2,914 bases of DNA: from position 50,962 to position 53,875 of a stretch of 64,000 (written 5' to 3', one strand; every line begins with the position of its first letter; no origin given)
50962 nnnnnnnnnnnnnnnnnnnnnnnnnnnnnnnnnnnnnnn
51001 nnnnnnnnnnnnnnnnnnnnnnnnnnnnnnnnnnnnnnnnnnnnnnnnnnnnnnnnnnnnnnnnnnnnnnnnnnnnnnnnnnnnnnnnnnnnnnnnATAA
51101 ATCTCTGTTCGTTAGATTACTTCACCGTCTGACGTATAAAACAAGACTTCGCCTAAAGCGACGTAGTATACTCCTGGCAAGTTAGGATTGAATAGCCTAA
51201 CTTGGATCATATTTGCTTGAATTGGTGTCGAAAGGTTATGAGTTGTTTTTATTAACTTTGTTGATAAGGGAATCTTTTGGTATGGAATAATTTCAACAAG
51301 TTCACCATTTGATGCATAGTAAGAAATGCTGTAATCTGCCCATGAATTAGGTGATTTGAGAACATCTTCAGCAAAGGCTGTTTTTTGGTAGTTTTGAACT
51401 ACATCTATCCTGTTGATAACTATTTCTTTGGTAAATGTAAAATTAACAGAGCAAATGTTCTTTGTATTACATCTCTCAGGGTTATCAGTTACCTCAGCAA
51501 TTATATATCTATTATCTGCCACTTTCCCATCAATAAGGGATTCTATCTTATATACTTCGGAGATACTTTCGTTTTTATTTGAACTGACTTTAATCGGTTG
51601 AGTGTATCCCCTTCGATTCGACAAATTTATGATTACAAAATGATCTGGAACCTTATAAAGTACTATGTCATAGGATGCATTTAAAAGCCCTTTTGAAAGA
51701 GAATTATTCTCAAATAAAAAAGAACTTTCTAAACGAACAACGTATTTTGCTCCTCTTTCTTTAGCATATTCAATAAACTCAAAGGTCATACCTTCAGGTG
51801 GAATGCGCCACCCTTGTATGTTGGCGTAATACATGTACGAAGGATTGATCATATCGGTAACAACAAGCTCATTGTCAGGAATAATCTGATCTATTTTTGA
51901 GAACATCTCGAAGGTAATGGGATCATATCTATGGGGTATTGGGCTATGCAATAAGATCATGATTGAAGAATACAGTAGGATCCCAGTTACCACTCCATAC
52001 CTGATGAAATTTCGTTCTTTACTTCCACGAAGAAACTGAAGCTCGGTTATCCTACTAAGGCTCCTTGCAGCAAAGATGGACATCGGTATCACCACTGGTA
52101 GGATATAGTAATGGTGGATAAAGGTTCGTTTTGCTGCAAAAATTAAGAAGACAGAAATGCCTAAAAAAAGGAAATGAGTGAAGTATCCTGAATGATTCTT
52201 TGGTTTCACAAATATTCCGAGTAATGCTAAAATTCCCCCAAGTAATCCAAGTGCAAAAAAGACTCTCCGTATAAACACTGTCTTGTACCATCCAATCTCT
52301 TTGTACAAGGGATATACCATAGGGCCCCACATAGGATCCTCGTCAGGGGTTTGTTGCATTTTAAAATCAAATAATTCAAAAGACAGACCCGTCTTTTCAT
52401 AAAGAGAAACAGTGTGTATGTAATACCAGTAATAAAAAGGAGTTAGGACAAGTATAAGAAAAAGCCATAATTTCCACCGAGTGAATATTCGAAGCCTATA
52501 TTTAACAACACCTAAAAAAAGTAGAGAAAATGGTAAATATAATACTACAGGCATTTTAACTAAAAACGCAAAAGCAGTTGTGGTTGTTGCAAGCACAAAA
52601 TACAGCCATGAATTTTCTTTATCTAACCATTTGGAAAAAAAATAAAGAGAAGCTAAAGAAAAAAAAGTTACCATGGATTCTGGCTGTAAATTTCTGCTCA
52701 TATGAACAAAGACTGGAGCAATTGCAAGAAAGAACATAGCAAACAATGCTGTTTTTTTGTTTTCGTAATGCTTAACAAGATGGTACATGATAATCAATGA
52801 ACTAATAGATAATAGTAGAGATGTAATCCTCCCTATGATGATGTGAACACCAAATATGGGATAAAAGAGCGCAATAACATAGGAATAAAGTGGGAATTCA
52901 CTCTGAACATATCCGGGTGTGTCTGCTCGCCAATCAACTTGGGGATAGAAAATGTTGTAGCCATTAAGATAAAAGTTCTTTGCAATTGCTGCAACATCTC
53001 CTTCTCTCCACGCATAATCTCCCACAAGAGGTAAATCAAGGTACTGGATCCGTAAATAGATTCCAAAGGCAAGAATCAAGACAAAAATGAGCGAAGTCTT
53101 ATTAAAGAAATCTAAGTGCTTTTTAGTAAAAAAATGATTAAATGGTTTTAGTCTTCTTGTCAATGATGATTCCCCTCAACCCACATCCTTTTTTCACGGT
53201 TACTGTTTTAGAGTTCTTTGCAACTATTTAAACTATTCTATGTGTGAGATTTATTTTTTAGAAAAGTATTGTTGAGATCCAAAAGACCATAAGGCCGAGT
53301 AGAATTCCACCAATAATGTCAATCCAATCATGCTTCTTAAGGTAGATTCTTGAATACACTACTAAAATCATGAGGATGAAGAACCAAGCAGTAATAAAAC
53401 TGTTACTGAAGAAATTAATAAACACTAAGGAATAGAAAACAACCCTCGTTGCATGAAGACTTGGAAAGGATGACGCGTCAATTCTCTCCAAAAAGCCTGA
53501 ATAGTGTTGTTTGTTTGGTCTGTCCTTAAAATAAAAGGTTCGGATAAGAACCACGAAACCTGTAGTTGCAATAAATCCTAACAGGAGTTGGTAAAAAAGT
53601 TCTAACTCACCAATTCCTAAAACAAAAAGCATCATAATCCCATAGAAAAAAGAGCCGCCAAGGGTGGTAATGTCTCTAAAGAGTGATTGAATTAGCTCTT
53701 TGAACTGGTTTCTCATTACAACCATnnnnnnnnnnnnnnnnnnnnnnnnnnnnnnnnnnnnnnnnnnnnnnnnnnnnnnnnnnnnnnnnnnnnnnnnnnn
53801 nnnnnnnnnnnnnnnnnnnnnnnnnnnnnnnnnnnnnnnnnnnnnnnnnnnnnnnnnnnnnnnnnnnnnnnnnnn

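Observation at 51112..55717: Archaeal module resembling the decaprenyl-phospho-ribose/arabinose (DPR/DPA) donor pathway plus a GT-C transferase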

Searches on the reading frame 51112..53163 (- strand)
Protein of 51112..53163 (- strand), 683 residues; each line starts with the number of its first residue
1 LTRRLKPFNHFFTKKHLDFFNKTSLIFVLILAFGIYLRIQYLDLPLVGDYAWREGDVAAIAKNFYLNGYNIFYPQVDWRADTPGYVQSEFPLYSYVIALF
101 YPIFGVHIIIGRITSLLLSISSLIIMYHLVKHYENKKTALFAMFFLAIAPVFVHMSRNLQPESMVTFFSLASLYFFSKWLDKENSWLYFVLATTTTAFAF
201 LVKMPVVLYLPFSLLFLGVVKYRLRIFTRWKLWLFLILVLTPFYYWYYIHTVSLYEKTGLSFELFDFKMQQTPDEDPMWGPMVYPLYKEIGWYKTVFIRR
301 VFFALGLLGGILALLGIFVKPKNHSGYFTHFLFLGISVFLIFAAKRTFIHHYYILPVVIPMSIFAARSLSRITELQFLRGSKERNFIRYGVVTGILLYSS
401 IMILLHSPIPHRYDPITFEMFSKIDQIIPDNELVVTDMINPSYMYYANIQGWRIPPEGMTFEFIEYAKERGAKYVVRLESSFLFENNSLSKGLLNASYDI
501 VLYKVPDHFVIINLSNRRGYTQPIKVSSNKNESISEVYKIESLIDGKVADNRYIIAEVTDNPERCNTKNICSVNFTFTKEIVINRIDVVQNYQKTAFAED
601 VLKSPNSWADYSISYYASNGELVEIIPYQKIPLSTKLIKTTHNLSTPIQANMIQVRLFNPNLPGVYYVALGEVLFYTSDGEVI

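Call 3: search_protein_families(library=pfam, proteins=[window:51112-53163:-], max_evalue=0.01)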
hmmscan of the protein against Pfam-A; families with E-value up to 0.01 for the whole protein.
window:51112-53163:- (683 aa): 2 families
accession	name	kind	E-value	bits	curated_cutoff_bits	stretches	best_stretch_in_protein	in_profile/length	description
PF13231.12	PMT_2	-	3.8e-21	76.4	26.1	1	91-246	4-160/160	Dolichyl-phosphate-mannose-protein mannosyltransferase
PF02366.24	PMT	-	2.3e-09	37.6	22.7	1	97-250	71-237/245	Dolichyl-phosphate-mannose-protein mannosyltransferase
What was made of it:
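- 51112..53163 (-): GT-C fold glycosyltransferase (PMT_2/ArnT-like), 683 aa. About 13 TM helices, then an extracytoplasmic alpha/beta domain (aa ~410-520) and an unassigned beta-rich C-terminal region. Pfam PMT_2 E=3.8e-21 (call 3).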

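Call 4: search_protein_families(library=ncbifam, proteins=[window:51112-53163:-], max_evalue=0.01)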
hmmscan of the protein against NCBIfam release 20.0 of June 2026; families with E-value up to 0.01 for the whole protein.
window:51112-53163:- (683 aa): 1 family
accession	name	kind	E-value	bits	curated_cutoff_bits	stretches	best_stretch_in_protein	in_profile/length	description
TIGR03663.1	TIGR03663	subfamily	5.8e-09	35.5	126.25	1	91-373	53-340/435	flippase activity-associated protein Agl23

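Call 11: search_solved_structures(query=window:51112-53163:-, max_evalue=1, show_alignments=2)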
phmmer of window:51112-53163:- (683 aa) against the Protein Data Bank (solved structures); distinct sequences matched with E-value up to 1: 0.

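Call 37: find_homologous_proteins(query=window:51112-53163:-, max_evalue=0.00001)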
Query window:51112-53163:- (683 aa): 12 proteins with E <= 0.00001 among 8000 candidates.
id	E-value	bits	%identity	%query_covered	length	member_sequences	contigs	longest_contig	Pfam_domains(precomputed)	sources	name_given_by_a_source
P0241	0.0e+0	1439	100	93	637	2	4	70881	PF02366.25,PF13231.13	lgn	-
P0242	3.2e-71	259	33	72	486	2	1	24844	PF02366.25,PF13231.13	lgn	-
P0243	5.3e-68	248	32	70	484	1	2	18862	PF02366.25,PF13231.13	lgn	-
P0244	4.2e-59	219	31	73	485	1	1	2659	PF13231.13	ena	-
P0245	1.8e-42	164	29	67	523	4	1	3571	PF13231.13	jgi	jgi:4-amino-4-deoxy-L-arabinose transferase-like glycosyltransferase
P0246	4.3e-32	130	28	66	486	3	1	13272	PF13231.13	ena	-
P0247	2.9e-31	127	39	27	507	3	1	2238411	PF02366.25,PF13231.13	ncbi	ncbi:ArnT family glycosyltransferase [Ferruginibacter profundus]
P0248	1.4e-30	125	27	65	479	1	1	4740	PF02366.25,PF13231.13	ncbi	-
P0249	6.8e-25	106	25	69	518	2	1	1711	PF13231.13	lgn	-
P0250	8.2e-25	106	33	29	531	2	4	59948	PF13231.13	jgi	jgi:4-amino-4-deoxy-L-arabinose transferase-like glycosyltransferase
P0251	4.8e-24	103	26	70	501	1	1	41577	PF13231.13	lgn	-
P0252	2.3e-7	48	25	59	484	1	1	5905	PF13231.13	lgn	-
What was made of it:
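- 51112..53163 (-): Only 12 homologues were found in 5.8 billion proteins (call 37).
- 51115..51606 (-): C-terminal ~164 aa of the GT-C: beta-rich, low-confidence, no detectable family. A carbohydrate-binding module is possible but not shown. Homologues of the GT-C lack this region (coverage 59-73%; 27-29% for two partial matches; call 37).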

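Call 72: predict_structure(alignment_id=A3)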
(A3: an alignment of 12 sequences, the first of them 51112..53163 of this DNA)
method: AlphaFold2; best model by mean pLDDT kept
length: 683 residues; sequences in the alignment: 12
mean_pLDDT: 68.0   pTM: 0.69
mean pLDDT of the five models: 68.0, 66.8, 66.4, 65.9, 62.4
residues with pLDDT >= 90: 158; 70-90: 224; 50-70: 101; < 50: 200
segments of 3 or more residues with pLDDT < 50: 1-20, 263-284, 520-607, 615-623, 634-683
pLDDT, mean of each block of 10 residues (from residue 1): 45 45 86 91 71 80 82 63 59 92 88 94 97 93 92 88 95 97 95 96 85 93 94 96 85 68 45 45 59 77 79 90 85 90 76 88 93 64 52 63 54 63 82 77 71 77 83 85 66 76 66 76 35 27 25 23 26 31 35 38 47 48 49 45 39 44 36 37 34
secondary structure, 60 per line:
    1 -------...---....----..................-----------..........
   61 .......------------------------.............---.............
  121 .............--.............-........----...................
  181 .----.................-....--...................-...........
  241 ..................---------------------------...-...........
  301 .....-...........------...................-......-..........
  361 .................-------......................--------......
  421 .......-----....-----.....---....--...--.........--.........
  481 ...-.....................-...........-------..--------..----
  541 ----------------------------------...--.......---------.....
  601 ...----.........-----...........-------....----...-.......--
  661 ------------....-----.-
elements in order (helices of 4 or more, strands of 3 or more residues): H14-17 H22-39 H51-67 H92-104 H108-133 H136-148 H150-157 H162-181 H186-202 H204-207 H210-228 H230-258 H290-305 H307-317 H324-342 H344-349 H351-377 H385-406 H415-427 E433-436 H442-446 E450-453 H461-469 E472-478 H479-483 H485-497 E498-505 E507-517 E575-577 E580-586 H596-603 E608-616 E622-632 E640-643 E648-650 E652-658 E673-676
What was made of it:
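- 51112..53163 (-): AlphaFold model has pLDDT 68 overall and is high for residues 20-520 (call 72).
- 51115..51606 (-): pLDDT is below 50 for residues 520-683 (call 72).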

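Call 74: fold_search(model_id=the predicted structure, library=pdb)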
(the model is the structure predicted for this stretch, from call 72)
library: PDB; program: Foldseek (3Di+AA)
matches with E <= 10: 356; with E <= 0.001: 29
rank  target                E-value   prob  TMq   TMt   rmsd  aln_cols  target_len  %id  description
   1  5ezm                  5.5e-10  1.00  0.51  0.64   8.2       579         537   14  Crystal Structure of ArnT from Cupriavidus metallidurans in the apo state (released 2016-02-17)
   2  5f15                  1.1e-09  1.00  0.51  0.62   8.6       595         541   15  Crystal Structure of ArnT from Cupriavidus metallidurans bound to Undecaprenyl phosphate (released 2016-02-17)
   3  3waj                  1.9e-08  1.00  0.42  0.37  13.4       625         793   12  Crystal structure of the Archaeoglobus fulgidus oligosaccharyltransferase (O29867_ARCFU) complex with Zn and sulfate (released 2013-10-30)
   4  6ezn_F                2.4e-08  1.00  0.47  0.49  11.9       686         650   13  Cryo-EM structure of the yeast oligosaccharyltransferase (OST) complex (released 2018-01-17)
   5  9s6t_A                5.1e-08  1.00  0.45  0.60   7.4       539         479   14  Ternary cryo-EM structure of chicken ALG12 with Dol25-PP-GlcNAc2Man7, Dol25-P-Man, and Fab (released 2026-03-18)
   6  7oci_F                6.6e-08  1.00  0.43  0.46  10.1       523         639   16  Cryo-EM structure of yeast Ost6p containing oligosaccharyltransferase complex (released 2022-02-16)
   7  7e9s_A                9.0e-08  1.00  0.44  0.36  13.0       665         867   12  Archaeal oligosaccharyltransferase AglB from Archaeoglobus fulgidus in complex with an inhibitory peptide and a dolich (released 2021-09-08)
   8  8pn9_A                1.2e-07  1.00  0.46  0.48  12.0       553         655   14  Structure of human oligosaccharyltransferase OST-A complex bound to NGI-1 (released 2024-05-08)
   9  9n9j_I                1.2e-07  1.00  0.44  0.43  11.6       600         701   14  Structure of a GRP94 folding intermediate engaged with a CCDC134- and FKBP11-bound secretory translocon (released 2025-11-19)
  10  3wak                  1.2e-07  1.00  0.42  0.35  13.7       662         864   13  Crystal structure of the Archaeoglobus fulgidus oligosaccharyltransferase (O29867_ARCFU) in the apo form (released 2013-10-30)
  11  8agc_A                2.0e-07  1.00  0.45  0.44  12.1       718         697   13  Structure of yeast oligosaccharylransferase complex with lipid-linked oligosaccharide and non-acceptor peptide bound (released 2022-12-07)
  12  6s7o_A                2.6e-07  1.00  0.45  0.47  11.4       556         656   14  Cryo-EM structure of human oligosaccharyltransferase complex OST-A (released 2019-12-18)
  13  8b6l_I                3.2e-07  1.00  0.46  0.46  12.2       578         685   13  Subtomogram average of the human Sec61-TRAP-OSTA-translocon (released 2022-12-07)
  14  6ftg_5                4.4e-07  1.00  0.41  0.43  13.8       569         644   12  Subtomogram average of OST-containing ribosome-translocon complexes from canine rough microsomal membranes (released 2018-03-21)
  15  8age_A                4.5e-07  1.00  0.42  0.44  10.7       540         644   15  Structure of yeast oligosaccharylransferase complex with acceptor peptide bound (released 2022-12-07)
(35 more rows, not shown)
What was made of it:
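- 51112..53163 (-): Best Foldseek PDB match is ArnT 5ezm, E=5.5e-10, TM 0.64; AglB, STT3, ALG9/12, PglB, AftA and Emb also match (call 74).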

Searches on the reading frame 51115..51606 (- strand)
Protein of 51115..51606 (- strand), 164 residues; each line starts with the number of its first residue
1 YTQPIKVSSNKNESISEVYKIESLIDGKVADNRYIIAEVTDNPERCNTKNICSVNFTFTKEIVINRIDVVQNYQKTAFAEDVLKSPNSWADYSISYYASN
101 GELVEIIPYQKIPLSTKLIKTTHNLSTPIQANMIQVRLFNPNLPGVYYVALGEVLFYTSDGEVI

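Call 75: search_protein_families(library=pfam, proteins=[window:51115-51606:-], max_evalue=10)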
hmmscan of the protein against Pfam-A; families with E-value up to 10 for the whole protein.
window:51115-51606:- (164 aa): 0 families

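Call 76: search_solved_structures(query=window:51115-51606:-, max_evalue=10, show_alignments=1)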
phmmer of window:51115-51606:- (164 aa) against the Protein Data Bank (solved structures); distinct sequences matched with E-value up to 10: 0.

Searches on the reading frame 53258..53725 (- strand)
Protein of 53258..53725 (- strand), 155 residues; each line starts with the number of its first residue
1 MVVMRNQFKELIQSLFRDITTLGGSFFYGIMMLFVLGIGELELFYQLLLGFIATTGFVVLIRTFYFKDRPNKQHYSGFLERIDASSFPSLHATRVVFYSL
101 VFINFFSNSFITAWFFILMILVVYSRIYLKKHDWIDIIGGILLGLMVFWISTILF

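Call 3: search_protein_families(library=pfam, proteins=[window:53258-53725:-], max_evalue=0.01)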
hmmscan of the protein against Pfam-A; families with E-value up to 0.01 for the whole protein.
window:53258-53725:- (155 aa): 2 families
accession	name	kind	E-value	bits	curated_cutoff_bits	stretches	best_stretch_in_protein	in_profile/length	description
PF01569.27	PAP2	-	8.1e-14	51.9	27.2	1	47-153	5-123/130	PAP2 superfamily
PF14378.12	PAP2_3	-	1.2e-06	28.9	27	1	84-150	124-190/190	PAP2 superfamily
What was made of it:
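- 53258..53725 (-): PAP2-family membrane phosphatase, 155 aa. Candidate 5'-phosphatase converting lipid-P-ribose-5-P to lipid-P-ribose. Pfam PAP2 E=8e-14 (call 3).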

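Call 4: search_protein_families(library=ncbifam, proteins=[window:53258-53725:-], max_evalue=0.01)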
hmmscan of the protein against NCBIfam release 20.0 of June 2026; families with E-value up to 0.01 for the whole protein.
window:53258-53725:- (155 aa): 2 families
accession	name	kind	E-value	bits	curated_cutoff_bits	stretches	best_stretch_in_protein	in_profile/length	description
NF008813.0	PRK11837.1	equivalog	1.5e-10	41.3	229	1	47-153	64-170/202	undecaprenyl-diphosphate phosphatase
NF047884.1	UdeprDiPSep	equivalog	3.5e-07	30.3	250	1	78-148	111-180/188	undecaprenyl-diphosphatase SepP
